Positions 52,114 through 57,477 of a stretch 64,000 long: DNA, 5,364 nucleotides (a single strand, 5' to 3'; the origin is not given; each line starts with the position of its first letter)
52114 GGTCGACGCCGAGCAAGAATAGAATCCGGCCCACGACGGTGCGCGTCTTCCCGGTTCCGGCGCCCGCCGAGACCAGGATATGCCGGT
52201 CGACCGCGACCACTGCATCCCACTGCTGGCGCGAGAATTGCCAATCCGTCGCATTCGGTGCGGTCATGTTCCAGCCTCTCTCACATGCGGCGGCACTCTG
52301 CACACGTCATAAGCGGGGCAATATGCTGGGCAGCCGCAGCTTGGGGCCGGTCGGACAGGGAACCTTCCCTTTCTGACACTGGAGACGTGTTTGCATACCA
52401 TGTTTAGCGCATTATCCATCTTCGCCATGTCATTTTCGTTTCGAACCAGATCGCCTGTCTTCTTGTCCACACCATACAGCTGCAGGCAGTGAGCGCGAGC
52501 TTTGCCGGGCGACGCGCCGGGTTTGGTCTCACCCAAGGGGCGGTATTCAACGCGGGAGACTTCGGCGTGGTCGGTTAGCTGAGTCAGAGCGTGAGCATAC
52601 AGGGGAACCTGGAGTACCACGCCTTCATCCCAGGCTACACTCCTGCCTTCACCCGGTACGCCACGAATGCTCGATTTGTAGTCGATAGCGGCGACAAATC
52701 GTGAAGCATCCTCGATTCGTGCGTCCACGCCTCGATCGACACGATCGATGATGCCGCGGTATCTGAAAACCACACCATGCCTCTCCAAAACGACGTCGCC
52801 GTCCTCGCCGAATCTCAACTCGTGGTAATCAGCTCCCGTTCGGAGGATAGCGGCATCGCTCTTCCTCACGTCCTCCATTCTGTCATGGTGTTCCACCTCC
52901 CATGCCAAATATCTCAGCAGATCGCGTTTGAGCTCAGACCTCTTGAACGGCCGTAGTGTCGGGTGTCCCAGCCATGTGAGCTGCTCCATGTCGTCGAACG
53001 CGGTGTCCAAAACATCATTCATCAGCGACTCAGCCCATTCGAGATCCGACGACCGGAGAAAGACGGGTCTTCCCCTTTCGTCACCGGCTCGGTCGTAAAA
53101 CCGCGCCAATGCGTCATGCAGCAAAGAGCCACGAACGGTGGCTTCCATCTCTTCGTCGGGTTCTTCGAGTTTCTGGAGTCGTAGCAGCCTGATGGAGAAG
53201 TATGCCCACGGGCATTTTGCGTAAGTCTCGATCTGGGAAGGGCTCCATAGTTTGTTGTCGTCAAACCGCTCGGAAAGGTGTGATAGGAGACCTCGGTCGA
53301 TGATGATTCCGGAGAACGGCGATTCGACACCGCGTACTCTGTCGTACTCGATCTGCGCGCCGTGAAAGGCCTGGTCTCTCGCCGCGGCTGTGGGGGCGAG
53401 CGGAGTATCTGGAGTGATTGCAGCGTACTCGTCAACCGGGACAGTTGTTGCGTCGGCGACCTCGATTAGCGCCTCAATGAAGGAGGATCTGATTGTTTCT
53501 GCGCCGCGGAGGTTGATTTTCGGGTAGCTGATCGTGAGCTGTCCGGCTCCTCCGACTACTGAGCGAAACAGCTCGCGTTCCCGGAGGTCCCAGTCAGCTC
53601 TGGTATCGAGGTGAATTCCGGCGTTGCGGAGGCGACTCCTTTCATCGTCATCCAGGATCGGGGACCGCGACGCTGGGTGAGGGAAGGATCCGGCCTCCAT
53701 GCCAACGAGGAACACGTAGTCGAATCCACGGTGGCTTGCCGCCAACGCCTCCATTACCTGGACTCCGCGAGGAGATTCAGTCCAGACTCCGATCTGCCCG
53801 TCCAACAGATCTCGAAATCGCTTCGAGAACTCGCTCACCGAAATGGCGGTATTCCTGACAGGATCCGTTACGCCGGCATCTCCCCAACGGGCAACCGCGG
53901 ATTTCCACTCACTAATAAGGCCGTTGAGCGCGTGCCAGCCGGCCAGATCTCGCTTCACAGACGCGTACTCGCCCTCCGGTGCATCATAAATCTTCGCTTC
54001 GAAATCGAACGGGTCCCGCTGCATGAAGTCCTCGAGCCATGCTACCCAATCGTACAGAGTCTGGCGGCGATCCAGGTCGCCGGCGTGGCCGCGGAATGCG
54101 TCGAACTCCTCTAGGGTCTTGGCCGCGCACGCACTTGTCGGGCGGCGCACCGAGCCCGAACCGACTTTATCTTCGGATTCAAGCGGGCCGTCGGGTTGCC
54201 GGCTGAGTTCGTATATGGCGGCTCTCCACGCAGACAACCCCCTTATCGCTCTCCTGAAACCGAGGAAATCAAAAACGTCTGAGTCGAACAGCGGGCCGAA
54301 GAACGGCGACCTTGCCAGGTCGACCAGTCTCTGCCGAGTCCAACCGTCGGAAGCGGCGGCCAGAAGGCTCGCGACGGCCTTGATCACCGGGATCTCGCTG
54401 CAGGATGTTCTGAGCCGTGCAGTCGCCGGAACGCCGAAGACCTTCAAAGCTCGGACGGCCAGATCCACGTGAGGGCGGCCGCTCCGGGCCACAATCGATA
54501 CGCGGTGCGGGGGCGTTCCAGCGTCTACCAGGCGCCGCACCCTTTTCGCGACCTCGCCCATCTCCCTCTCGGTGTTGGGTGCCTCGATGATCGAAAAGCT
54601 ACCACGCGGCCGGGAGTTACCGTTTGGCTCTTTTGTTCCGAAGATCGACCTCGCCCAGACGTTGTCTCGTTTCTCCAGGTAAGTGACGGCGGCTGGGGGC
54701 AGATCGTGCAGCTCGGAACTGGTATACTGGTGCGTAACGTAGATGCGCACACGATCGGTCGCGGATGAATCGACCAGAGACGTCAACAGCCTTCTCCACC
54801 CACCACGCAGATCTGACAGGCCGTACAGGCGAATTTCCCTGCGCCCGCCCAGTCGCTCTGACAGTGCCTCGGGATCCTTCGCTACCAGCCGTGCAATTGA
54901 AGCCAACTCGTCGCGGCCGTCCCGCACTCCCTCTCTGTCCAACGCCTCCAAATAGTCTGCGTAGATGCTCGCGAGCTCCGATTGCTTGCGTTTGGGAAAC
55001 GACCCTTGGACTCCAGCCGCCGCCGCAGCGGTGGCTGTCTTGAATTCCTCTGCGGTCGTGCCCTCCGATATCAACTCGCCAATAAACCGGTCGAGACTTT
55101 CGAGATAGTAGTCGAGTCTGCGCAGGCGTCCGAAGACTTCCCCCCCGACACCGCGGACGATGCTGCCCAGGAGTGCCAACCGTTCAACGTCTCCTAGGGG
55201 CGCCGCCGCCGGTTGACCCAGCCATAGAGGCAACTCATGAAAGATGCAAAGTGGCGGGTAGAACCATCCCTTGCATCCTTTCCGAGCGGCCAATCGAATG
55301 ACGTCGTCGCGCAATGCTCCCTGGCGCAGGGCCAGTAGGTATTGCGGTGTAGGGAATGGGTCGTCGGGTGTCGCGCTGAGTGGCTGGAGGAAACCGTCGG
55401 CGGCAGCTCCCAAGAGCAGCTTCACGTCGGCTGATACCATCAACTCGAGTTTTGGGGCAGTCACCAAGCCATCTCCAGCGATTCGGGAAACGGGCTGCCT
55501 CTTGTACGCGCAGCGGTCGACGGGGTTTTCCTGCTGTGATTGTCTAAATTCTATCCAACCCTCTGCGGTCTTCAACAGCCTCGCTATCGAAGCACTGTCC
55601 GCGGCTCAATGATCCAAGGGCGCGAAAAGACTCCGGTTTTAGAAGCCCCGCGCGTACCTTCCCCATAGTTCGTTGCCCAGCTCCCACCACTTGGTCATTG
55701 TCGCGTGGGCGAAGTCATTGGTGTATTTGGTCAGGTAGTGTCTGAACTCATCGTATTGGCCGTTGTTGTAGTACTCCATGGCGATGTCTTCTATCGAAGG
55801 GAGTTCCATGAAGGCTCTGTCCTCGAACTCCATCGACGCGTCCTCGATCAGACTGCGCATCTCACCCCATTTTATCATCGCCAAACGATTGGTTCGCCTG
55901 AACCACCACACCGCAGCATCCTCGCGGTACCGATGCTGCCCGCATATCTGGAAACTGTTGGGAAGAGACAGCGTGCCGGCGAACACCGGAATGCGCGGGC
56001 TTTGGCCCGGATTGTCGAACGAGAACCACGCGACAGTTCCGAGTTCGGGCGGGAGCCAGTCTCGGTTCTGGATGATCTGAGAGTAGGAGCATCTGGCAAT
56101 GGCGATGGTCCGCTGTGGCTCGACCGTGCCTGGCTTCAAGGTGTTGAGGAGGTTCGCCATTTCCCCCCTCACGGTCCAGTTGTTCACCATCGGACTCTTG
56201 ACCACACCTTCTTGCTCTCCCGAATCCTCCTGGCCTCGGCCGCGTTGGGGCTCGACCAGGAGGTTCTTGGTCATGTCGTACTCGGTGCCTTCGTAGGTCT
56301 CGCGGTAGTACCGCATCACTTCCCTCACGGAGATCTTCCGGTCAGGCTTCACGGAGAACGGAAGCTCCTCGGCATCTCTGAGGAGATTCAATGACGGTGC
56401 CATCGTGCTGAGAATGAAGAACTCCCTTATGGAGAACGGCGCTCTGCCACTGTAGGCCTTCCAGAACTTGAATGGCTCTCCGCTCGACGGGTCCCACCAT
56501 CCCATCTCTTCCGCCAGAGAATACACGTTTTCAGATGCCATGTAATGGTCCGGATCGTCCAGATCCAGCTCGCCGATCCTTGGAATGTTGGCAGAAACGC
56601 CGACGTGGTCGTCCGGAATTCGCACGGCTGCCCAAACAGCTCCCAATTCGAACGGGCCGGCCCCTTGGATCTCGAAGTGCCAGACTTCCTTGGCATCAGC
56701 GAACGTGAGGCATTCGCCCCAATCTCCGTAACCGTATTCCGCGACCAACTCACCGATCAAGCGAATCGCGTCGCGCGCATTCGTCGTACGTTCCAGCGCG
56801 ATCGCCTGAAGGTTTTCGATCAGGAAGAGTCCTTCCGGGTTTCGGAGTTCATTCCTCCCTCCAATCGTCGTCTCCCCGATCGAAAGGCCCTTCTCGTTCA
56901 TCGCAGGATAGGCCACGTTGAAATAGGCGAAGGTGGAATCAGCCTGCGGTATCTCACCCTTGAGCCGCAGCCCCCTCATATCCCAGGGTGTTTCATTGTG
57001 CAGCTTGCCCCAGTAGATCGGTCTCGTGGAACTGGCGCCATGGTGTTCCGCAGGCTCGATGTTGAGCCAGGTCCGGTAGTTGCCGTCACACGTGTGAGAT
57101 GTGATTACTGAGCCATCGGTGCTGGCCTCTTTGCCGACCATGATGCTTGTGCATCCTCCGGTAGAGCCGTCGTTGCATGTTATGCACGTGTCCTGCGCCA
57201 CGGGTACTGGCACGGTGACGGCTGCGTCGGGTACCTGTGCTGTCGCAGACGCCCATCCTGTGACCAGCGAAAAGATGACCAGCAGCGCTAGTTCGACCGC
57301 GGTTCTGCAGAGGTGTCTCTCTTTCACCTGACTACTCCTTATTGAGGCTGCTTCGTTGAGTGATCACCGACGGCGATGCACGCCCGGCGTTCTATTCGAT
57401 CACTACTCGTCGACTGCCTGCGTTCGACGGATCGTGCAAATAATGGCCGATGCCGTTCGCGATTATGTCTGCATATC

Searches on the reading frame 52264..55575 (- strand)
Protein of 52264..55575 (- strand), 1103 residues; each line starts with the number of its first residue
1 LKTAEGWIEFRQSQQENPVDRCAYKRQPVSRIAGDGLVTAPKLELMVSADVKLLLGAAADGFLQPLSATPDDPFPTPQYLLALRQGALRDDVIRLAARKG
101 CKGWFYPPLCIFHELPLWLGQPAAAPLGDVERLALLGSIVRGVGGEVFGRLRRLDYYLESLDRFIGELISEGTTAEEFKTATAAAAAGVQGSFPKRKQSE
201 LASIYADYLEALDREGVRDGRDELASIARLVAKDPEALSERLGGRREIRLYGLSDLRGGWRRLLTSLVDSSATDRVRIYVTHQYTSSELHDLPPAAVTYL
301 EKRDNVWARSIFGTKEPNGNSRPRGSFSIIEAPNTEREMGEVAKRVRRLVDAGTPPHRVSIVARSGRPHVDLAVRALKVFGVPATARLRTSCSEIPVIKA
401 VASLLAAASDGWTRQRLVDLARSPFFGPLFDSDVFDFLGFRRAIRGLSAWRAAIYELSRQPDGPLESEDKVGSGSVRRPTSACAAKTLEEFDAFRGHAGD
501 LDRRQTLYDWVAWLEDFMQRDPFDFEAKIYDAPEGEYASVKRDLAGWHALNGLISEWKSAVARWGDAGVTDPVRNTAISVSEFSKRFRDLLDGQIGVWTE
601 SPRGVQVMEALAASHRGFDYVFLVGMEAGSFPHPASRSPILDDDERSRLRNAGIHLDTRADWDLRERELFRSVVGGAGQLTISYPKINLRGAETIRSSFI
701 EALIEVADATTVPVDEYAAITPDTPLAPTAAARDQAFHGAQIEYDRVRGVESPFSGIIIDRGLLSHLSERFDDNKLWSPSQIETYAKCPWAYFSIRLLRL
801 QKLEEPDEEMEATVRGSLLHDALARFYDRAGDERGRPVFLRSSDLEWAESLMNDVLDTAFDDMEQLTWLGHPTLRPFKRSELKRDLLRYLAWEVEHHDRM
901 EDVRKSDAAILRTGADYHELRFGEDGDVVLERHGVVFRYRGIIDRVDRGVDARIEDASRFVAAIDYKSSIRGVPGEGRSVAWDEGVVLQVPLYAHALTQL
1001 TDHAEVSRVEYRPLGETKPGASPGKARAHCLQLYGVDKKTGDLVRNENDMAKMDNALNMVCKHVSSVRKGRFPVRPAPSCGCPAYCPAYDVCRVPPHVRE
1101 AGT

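Call 13: search_protein_families(library=pfam, proteins=[window:52264-55575:-], max_evalue=0.0001)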
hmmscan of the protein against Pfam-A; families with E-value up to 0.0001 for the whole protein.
window:52264-55575:- (1103 aa): 1 family
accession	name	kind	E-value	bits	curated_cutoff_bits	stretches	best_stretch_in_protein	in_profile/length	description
PF12705.13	PDDEXK_1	-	7.8e-27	95.2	22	1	777-1093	2-247/247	PD-(D/E)XK nuclease superfamily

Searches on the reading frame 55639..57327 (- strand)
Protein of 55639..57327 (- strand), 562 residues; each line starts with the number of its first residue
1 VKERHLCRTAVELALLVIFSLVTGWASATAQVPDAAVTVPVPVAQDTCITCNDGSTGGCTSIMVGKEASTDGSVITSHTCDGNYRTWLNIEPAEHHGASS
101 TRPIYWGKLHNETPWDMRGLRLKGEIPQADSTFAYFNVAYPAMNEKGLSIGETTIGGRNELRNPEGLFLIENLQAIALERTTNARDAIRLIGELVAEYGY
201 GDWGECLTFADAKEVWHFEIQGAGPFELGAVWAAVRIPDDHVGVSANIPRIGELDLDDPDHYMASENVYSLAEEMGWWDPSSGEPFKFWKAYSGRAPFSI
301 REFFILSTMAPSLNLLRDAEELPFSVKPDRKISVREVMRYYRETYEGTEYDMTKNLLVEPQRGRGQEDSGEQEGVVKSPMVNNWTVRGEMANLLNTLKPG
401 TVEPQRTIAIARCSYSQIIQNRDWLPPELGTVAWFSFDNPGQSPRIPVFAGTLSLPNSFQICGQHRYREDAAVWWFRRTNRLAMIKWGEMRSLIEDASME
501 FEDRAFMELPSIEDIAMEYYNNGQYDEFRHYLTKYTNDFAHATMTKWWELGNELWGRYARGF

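Call 13: search_protein_families(library=pfam, proteins=[window:55639-57327:-], max_evalue=0.0001)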
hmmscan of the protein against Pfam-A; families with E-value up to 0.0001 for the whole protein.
window:55639-57327:- (562 aa): 1 family
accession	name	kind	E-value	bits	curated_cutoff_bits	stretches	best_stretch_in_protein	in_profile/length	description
PF03577.20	Peptidase_C69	-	9.2e-57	193.3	23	1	59-497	2-399/402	Peptidase family C69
